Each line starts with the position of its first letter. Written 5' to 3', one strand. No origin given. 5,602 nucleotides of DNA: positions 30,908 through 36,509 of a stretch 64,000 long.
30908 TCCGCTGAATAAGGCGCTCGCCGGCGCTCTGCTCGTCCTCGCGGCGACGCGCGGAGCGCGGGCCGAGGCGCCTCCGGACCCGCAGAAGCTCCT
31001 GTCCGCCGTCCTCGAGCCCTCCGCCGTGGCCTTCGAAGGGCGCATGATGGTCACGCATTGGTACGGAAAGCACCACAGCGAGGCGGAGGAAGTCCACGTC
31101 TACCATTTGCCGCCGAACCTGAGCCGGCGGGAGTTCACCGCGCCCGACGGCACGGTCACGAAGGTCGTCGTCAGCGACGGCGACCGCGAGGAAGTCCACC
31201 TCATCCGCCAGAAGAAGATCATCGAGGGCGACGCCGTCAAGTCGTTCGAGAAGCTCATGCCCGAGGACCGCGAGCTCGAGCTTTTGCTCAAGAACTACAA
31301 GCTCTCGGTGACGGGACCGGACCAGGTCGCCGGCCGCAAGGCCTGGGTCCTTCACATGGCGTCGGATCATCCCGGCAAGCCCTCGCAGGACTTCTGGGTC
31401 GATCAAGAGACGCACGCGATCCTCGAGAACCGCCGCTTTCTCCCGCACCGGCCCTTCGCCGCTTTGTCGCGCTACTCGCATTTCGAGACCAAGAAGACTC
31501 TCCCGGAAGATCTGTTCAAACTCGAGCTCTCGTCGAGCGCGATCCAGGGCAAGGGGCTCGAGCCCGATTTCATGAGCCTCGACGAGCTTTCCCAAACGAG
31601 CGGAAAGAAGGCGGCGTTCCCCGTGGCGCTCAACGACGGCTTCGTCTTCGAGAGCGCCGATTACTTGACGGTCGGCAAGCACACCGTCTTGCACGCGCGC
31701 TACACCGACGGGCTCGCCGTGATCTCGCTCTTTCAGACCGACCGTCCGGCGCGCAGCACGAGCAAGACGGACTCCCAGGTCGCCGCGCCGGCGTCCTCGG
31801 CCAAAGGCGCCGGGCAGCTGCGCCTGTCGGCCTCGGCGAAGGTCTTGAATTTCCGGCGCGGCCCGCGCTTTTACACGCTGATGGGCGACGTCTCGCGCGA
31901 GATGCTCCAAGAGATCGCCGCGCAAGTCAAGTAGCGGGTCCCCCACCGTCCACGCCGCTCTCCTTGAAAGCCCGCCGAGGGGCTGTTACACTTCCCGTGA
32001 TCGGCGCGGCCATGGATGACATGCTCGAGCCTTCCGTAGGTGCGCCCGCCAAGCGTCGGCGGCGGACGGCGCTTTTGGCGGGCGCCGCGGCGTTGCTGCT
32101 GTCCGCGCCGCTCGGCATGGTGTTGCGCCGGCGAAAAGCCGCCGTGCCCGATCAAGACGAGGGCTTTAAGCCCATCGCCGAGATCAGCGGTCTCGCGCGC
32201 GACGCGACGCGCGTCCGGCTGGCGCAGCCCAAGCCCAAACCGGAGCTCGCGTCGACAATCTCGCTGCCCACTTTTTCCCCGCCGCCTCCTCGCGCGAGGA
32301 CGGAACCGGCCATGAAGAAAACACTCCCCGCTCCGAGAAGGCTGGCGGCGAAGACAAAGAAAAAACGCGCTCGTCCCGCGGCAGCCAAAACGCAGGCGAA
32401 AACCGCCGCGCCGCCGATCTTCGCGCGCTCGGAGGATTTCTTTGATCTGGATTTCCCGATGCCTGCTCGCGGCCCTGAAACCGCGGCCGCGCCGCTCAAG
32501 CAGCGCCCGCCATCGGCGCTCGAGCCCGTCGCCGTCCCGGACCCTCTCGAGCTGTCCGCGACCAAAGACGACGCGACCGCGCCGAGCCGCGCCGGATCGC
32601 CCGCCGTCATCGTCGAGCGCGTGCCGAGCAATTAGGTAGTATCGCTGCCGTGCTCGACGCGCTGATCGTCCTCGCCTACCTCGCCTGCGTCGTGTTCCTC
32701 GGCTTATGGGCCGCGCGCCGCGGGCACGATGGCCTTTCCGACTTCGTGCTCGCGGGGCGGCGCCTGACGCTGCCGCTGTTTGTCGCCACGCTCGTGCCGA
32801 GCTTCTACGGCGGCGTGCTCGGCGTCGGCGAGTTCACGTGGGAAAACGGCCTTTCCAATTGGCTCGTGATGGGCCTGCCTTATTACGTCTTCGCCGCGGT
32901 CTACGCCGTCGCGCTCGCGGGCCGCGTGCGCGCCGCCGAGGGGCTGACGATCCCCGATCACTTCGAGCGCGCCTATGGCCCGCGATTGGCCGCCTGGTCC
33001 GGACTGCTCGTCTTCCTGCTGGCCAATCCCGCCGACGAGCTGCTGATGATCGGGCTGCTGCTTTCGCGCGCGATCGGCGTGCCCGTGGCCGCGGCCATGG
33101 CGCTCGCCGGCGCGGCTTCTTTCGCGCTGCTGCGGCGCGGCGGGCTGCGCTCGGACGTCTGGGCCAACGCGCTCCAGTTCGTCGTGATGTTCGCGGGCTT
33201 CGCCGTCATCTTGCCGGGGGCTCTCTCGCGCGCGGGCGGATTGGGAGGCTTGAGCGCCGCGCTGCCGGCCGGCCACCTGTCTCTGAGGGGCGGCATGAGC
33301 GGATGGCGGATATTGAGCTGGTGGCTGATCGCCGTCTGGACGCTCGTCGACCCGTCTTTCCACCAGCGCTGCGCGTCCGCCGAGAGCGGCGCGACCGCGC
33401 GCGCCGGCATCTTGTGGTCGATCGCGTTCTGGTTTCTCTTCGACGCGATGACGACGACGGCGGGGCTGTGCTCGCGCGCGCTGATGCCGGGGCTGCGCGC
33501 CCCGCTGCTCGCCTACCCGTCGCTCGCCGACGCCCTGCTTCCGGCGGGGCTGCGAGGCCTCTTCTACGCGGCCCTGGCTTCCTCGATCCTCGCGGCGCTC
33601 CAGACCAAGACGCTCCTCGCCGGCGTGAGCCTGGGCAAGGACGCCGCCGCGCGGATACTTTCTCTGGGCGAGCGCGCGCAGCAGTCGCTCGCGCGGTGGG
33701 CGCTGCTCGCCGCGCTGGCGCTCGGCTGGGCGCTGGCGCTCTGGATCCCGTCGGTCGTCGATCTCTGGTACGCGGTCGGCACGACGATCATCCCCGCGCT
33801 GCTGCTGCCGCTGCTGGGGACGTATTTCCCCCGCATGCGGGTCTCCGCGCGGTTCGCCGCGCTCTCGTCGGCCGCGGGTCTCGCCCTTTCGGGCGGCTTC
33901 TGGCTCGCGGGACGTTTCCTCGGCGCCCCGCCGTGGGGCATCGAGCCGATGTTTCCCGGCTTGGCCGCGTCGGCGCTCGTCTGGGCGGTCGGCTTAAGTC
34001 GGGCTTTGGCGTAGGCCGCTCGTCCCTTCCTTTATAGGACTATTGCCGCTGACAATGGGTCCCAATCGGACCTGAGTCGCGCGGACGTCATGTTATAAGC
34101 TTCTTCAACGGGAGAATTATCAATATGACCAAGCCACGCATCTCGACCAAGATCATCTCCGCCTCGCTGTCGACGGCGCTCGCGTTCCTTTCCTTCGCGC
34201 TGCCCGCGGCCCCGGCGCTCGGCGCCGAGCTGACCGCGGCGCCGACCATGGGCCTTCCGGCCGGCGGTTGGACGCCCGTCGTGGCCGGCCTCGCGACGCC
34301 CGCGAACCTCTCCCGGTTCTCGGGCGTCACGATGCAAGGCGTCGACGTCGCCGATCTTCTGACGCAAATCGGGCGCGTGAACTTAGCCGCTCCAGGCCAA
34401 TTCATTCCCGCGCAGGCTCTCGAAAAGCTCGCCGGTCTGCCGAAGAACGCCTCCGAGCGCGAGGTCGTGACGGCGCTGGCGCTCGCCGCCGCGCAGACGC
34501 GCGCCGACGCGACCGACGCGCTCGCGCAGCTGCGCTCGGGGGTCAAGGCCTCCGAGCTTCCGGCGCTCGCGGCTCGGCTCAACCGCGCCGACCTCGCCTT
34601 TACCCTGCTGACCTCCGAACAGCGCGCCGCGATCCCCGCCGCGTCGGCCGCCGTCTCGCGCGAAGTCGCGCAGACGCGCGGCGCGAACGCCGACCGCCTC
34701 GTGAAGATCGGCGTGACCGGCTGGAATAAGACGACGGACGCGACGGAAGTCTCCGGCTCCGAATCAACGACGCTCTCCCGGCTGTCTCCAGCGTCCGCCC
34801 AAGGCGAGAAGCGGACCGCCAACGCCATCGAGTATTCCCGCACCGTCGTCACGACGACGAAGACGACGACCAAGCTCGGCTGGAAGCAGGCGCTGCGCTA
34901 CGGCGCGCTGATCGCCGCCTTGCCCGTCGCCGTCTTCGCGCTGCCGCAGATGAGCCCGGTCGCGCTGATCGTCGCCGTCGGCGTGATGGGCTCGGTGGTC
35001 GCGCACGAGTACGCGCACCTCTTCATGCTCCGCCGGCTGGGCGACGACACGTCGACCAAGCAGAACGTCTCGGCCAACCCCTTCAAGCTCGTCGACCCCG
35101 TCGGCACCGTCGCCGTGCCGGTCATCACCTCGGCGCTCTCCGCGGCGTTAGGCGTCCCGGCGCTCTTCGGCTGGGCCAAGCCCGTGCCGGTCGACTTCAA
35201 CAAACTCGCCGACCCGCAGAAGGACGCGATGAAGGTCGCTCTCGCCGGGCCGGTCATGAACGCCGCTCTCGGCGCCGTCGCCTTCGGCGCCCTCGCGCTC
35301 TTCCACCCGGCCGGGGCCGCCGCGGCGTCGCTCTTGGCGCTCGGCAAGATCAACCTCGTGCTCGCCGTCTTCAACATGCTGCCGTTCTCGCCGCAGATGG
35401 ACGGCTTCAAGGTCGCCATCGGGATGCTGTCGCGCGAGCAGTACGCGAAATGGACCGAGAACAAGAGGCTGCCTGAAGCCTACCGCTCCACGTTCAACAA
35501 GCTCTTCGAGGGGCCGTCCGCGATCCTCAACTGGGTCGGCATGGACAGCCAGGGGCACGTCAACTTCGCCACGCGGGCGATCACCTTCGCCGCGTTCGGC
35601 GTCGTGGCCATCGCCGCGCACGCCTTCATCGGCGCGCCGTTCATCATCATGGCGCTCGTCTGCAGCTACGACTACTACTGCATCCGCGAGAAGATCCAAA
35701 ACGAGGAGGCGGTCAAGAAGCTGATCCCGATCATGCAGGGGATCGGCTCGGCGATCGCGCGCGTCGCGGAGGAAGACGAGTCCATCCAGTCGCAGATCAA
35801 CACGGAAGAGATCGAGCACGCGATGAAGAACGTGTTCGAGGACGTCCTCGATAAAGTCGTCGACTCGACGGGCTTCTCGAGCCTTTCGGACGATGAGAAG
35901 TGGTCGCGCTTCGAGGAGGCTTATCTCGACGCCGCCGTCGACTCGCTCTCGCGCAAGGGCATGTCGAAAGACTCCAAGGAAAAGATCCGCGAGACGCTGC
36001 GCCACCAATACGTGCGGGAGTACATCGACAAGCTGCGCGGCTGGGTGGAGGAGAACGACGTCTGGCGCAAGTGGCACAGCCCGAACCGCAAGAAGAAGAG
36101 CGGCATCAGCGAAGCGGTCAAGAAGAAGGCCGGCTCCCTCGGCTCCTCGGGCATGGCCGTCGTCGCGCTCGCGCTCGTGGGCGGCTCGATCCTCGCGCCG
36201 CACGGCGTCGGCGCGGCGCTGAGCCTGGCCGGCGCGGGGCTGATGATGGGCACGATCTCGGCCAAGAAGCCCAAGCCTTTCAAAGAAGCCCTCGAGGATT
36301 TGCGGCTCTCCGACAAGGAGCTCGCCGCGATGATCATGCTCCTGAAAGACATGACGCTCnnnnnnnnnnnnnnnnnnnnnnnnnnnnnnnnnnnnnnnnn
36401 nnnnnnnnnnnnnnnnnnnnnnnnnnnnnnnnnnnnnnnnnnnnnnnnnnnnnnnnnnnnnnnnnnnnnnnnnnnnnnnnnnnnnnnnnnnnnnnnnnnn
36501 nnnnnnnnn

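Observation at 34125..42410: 8.3-kb single gene fusing an M50 intramembrane protease, a ClpB-like AAA+ unfoldase, three GHKL-like repeats and an alpha-solenoid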

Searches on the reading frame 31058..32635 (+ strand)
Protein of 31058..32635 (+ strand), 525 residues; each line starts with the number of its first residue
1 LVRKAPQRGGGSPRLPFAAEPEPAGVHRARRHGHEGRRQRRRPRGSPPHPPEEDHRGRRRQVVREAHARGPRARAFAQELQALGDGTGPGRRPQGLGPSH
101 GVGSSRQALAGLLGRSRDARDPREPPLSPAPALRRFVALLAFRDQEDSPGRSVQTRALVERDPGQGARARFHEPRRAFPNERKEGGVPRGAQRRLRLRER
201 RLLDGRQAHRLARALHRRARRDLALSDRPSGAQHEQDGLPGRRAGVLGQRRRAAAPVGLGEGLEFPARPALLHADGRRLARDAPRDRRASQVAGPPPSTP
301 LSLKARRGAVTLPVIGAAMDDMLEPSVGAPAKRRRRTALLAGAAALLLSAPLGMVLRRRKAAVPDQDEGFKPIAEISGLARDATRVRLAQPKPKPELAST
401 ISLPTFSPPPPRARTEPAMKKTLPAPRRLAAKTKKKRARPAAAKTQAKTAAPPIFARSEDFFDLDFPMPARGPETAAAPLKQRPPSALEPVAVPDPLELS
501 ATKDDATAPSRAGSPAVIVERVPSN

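Call 16: search_protein_families(library=pfam, proteins=[window:31058-32635:+], max_evalue=0.01)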
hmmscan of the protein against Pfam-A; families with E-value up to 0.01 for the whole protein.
window:31058-32635:+ (525 aa): 0 families

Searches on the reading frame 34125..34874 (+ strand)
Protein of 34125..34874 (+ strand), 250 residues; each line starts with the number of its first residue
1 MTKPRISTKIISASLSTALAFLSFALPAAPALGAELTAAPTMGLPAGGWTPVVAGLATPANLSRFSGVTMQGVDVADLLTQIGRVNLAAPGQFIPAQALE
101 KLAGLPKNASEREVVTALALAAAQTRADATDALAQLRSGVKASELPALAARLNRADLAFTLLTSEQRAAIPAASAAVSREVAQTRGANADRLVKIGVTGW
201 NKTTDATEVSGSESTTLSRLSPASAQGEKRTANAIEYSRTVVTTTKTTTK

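Call 10: search_protein_families(library=pfam, proteins=[window:34125-34874:+], max_evalue=10)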
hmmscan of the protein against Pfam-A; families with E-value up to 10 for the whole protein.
window:34125-34874:+ (250 aa): 0 families

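Call 53: search_protein_families(library=pfam, proteins=[window:34227-34874:+], max_evalue=5)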
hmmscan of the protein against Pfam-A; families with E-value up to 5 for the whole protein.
window:34227-34874:+ (216 aa): 0 families

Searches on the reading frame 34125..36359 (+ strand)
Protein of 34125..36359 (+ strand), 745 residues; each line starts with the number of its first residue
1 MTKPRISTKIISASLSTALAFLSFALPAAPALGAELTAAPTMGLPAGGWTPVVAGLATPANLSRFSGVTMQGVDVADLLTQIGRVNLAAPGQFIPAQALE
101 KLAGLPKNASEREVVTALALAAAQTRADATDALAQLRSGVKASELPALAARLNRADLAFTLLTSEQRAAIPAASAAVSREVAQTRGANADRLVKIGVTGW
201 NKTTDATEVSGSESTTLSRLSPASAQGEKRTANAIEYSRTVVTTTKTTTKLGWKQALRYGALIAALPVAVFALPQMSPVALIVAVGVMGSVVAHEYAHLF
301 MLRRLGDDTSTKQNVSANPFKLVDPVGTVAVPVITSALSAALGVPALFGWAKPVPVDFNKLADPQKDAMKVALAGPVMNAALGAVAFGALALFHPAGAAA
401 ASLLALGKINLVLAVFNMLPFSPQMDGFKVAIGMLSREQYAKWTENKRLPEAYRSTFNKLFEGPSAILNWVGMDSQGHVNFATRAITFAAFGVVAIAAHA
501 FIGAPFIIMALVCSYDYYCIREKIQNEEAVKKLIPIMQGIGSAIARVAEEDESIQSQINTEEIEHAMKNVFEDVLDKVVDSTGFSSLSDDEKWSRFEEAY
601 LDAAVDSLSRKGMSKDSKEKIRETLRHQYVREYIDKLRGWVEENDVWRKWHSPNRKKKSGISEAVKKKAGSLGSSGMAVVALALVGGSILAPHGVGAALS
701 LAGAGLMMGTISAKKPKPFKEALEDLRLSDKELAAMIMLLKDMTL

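Call 54: predict_structure(alignment_id=A7)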
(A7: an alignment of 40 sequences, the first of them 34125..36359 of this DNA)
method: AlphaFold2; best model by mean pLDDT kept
length: 745 residues; sequences in the alignment: 40
mean_pLDDT: 74.4   pTM: 0.41
mean pLDDT of the five models: 74.4, 72.1, 70.3, 68.2, 67.9
residues with pLDDT >= 90: 299; 70-90: 161; 50-70: 129; < 50: 156
segments of 3 or more residues with pLDDT < 50: 1-5, 21-44, 208-251, 446-454, 460-463, 493-513, 672-678, 680-694, 706-717, 743-745
pLDDT, mean of each block of 10 residues (from residue 1): 48 59 45 40 56 91 94 93 75 71 90 95 94 96 95 90 93 94 91 84 57 32 31 38 36 60 57 68 86 93 92 79 78 74 67 82 91 96 95 87 90 90 84 85 56 50 52 60 58 43 43 70 93 96 96 96 95 96 95 97 97 96 98 97 96 68 54 47 45 48 47 45 75 71 48
secondary structure, 60 per line:
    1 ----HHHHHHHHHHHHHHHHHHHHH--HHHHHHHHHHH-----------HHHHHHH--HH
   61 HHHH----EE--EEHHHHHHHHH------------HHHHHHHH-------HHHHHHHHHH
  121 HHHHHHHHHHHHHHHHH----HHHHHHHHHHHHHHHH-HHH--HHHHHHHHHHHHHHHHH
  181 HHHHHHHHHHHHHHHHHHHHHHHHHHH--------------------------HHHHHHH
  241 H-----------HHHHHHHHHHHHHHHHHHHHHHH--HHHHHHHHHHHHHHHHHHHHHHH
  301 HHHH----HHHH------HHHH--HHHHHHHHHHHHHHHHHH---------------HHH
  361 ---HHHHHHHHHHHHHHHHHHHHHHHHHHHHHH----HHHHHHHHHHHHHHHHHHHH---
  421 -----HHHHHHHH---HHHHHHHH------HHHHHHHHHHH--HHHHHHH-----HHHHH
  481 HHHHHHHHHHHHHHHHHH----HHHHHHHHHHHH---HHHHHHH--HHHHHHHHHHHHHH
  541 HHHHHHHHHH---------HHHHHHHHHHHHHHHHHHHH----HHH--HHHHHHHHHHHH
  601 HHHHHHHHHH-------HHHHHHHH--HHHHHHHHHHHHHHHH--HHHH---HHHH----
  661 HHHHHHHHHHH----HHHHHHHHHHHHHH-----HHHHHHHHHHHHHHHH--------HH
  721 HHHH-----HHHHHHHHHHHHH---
elements in order (helices of 4 or more, strands of 3 or more residues): H5-25 H28-38 H50-56 H59-64 H75-83 H96-103 H111-137 H142-157 H164-207 H234-241 H253-275 H278-304 H309-312 H319-322 H325-342 H364-393 H398-417 H426-433 H437-444 H451-461 H464-470 H476-498 H503-514 H518-524 H527-550 H560-579 H589-610 H618-625 H628-643 H646-649 H653-656 H661-671 H676-689 H695-710 H719-724 H730-742

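Call 57: fold_search(model_id=the predicted structure, library=pdb)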
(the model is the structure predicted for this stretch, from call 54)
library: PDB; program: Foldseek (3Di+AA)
matches with E <= 10: 279; with E <= 0.001: 0
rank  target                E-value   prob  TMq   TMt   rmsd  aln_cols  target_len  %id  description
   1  3b4r_A                2.1e-02  1.00  0.15  0.44  11.4       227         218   18  Site-2 Protease from Methanocaldococcus jannaschii (released 2008-01-15)
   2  3b4r_B                3.6e-01  0.96  0.11  0.31   9.7       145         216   16  Site-2 Protease from Methanocaldococcus jannaschii (released 2008-01-15)
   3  8vjl_A                4.2e-01  0.97  0.16  0.37  10.9       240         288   15  SpoIVFB:pro-sigmaK complex (released 2024-10-02)
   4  7v9m_R                5.0e-01  0.25  0.08  0.19  20.4       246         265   14  Cryo-EM structure of the GHRH-bound human GHRHR splice variant 1 complex (released 2021-10-20)
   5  8s4d                  6.5e-01  0.11  0.08  0.13  25.0       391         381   12  Crystal structure of a peptidergic GPCR in complex with a small synthetic G protein-biased agonist (released 2024-12-04)
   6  6j21                  9.2e-01  0.06  0.07  0.11  26.3       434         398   10  Crystal structure of the human NK1 substance P receptor (released 2019-03-06)
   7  5v54_A                1.0e+00  0.06  0.07  0.11  24.9       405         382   12  Crystal structure of 5-HT1B receptor in complex with methiothepin (released 2018-02-07)
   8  6j20                  1.0e+00  0.05  0.06  0.10  25.9       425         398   10  Crystal structure of the human NK1 substance P receptor (released 2019-03-06)
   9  8ukz_A                1.1e+00  0.08  0.08  0.13  14.5       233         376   16  Structure of P450Blt from Micromonospora sp. MW-13 with E238A Mutation (released 2024-01-10)
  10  5oxk                  1.1e+00  0.04  0.08  0.11  24.7       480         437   10  PepTSt in complex with dipeptide Ala-Gln (released 2018-02-21)
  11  2z5q                  1.1e+00  0.20  0.10  0.28  10.9       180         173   17  Apo-Fr with intermediate content of Pd ion (released 2008-07-29)
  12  5tqb_B                1.3e+00  0.12  0.13  0.20  18.0       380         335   13  Crystal structure of assembly chaperone of ribosomal protein L4 (Acl4) in complex with ribosomal protein L4 (RpL4) (released 2017-02-15)
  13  8vjm_A                1.4e+00  0.54  0.11  0.26  14.0       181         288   15  SpoIVFB(E44Q variant):pro-sigmaK complex (released 2024-10-02)
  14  8h8n                  1.4e+00  0.18  0.11  0.29  10.5       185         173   18  Crystal structure of apo-R52Y/E56Y/R59Y/E63Y-rHLFr (released 2023-10-04)
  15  8xvl_R                1.4e+00  0.05  0.07  0.10  25.6       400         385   10  Cryo-EM structure of ETAR bound with Zibotentan (released 2024-08-28)
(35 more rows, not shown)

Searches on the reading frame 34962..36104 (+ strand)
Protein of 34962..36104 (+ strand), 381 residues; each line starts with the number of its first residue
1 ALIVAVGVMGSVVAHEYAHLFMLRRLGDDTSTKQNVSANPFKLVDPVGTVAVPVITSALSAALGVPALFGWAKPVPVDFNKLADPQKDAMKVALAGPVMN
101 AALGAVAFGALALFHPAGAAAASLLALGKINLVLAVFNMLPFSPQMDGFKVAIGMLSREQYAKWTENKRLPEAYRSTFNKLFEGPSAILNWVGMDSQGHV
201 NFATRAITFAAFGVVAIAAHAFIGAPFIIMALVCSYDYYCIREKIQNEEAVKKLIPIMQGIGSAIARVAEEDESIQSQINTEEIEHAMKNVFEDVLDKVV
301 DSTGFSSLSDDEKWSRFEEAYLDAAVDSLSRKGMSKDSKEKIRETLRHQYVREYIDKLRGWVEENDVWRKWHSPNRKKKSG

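Call 21: find_related_loci(query=A2, collection=genome_contigs, flank=10000)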
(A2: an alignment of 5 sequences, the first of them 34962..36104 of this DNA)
Query A2 (381 aa) in genome_contigs; peptide patterns used: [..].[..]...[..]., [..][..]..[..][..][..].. (x = any residue, [..] = any of these).
599 stretches matched a pattern (row limit reached: there are more); 537 encode a relative of the query (tblastn E <= 1e-3); the best 80 are kept; 79 distinct loci.
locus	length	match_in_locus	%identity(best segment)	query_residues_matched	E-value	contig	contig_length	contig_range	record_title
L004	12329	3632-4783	48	4-380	2e-117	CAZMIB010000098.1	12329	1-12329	MAG TPA_asm: uncultured Elusimicrobia sp. isolate binchicken_co185_179 genome assembly, contig: NODE_8129_length_12329_c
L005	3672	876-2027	48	3-379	4e-119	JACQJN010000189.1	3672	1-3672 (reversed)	MAG: Elusimicrobia bacterium isolate NC_groundwater_1152_Ag_S-0.1um_51_25 S_p1_S3_coassembly_k141_1630067, whole genome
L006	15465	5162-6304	49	2-377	3e-103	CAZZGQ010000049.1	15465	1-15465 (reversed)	MAG TPA_asm: uncultured Elusimicrobia sp. isolate SRP272529_co2_26 genome assembly, contig: NODE_6619_length_15465_cov_1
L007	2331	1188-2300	44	1-371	2e-94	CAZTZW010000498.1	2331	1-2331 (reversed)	MAG TPA_asm: uncultured Elusimicrobia sp. isolate SRP302895_co1_139 genome assembly, contig: NODE_111295_length_2331_cov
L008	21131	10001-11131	42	3-379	4e-87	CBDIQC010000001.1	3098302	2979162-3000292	MAG: uncultured Elusimicrobia bacterium isolate NI882-mx-bin12 genome assembly, contig: N-N882-C16, whole genome shotgun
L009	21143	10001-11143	40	1-379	8e-87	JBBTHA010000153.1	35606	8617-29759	MAG: Elusimicrobiota bacterium isolate H41-bin160_1 H41_bin160_1_000000000153, whole genome shotgun sequence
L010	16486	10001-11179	41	3-379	2e-83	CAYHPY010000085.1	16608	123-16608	MAG TPA_asm: uncultured Elusimicrobia bacterium isolate ERP119705_co15_38 genome assembly, contig: NODE_3594_length_1660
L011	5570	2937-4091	41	2-379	7e-83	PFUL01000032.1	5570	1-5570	MAG: Elusimicrobia bacterium CG_4_9_14_3_um_filter_62_55 CG_4_9_14_3_um_filter_150_scaffold_19298_c, whole genome shotgu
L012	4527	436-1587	40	1-378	3e-78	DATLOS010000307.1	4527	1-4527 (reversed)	MAG TPA_asm: Elusimicrobiota bacterium isolate SMAG_U13832 k141_5645983, whole genome shotgun sequence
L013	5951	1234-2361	40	11-379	6e-77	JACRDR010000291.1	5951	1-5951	MAG: Elusimicrobia bacterium isolate NC_groundwater_1677_Pr3_B-0.1um_68_8 SR-2_scaffold_141_2334506, whole genome shotgu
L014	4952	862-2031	40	2-379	2e-76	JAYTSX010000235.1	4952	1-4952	MAG: Elusimicrobiota bacterium isolate GFS_5282 GFS_5282_234, whole genome shotgun sequence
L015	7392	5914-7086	37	2-379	2e-75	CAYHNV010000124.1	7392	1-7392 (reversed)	MAG TPA_asm: uncultured Elusimicrobia bacterium isolate ERP119705_co13_643 genome assembly, contig: NODE_12602_length_73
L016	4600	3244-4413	38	2-379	1e-70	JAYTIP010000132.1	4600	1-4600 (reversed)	MAG: Elusimicrobiota bacterium isolate GFS_2774 GFS_2774_131, whole genome shotgun sequence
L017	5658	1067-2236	39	2-379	6e-70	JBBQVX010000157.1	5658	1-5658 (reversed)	MAG: Elusimicrobiota bacterium isolate Co_metawrap_2019 Cmw_2019_k141_19162241_length_5658_cov_8.0000, whole genome shot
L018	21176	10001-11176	38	2-379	6e-68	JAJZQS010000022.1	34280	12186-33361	MAG: bacterium isolate SKS1.bin53 NODE_2186_length_34280_cov_7.664627, whole genome shotgun sequence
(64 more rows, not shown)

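Call 27: find_homologous_proteins(query=A2, max_evalue=1e-10)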
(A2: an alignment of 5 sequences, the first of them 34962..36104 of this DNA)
Query A2 (5 sequences) (381 aa, profile of the alignment): 1466 proteins with E <= 1e-10 among 8000 candidates; the best 120 are listed.
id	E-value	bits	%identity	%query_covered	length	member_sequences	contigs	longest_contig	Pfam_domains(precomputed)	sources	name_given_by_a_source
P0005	5.5e-40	155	46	40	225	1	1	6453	PF02163.29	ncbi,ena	-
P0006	8.5e-40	155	46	39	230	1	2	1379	PF02163.29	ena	-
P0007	1.8e-39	154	39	53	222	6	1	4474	PF02163.29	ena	-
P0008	3.3e-39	153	48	41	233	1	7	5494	PF02163.29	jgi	jgi:Zn-dependent protease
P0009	4.5e-39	152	45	40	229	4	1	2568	PF02163.29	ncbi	-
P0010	5.2e-39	152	41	40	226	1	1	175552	PF02163.29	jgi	jgi:Zn-dependent protease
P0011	5.9e-39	152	46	41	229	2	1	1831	PF02163.29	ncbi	-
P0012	9.5e-39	151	46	38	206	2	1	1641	PF02163.29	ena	-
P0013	1.1e-38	151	41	41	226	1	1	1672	PF02163.29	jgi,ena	-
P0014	1.1e-38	151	43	39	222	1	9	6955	PF02163.29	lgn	-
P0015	1.1e-38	151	42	41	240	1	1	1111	PF02163.29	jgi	jgi:Zn-dependent protease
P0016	1.1e-38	151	47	41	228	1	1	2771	PF02163.29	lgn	-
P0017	1.4e-38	151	45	43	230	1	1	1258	PF02163.29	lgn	-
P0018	1.5e-38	151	47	39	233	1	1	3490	PF02163.29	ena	-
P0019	1.6e-38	150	46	40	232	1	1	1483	PF02163.29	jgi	jgi:Zn-dependent protease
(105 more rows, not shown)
